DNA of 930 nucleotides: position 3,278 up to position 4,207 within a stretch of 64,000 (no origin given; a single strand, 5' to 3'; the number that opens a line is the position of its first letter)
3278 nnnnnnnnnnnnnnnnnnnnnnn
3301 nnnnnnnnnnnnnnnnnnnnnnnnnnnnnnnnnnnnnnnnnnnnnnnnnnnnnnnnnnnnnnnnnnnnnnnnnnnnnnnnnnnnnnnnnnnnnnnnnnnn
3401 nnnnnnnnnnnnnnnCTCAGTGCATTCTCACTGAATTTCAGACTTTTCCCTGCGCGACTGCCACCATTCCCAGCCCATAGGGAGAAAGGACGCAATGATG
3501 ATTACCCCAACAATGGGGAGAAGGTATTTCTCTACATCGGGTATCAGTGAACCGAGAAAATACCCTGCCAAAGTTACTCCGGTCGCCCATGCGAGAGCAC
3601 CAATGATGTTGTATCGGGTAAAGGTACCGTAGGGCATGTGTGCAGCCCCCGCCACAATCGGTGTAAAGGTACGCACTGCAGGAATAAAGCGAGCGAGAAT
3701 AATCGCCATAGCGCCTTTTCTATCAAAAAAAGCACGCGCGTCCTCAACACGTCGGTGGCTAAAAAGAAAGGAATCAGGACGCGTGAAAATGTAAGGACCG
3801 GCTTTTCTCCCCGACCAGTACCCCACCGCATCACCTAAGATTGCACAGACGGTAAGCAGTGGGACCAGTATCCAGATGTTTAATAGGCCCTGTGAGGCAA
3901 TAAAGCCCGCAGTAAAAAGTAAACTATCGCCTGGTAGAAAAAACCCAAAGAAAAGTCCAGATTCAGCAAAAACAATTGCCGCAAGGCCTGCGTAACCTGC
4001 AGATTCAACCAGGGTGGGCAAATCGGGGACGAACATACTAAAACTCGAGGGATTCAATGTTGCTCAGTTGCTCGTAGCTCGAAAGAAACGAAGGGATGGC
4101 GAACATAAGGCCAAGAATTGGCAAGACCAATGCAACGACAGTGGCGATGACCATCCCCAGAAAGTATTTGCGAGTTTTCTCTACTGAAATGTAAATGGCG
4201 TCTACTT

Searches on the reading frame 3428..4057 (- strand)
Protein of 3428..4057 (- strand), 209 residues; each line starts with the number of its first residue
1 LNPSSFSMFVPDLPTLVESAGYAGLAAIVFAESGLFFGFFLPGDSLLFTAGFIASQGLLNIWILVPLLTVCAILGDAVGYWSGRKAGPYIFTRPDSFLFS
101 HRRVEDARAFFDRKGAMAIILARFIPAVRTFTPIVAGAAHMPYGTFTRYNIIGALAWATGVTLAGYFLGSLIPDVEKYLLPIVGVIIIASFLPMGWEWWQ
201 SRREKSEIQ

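Call 9: search_protein_families(library=pfam, proteins=[window:3428-4057:-], max_evalue=0.001)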
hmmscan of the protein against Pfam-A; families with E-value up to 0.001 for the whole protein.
window:3428-4057:- (209 aa): 1 family
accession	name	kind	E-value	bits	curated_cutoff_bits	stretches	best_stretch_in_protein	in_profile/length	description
PF09335.16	VTT_dom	-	2.6e-22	80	33.9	1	41-166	1-122/123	VTT domain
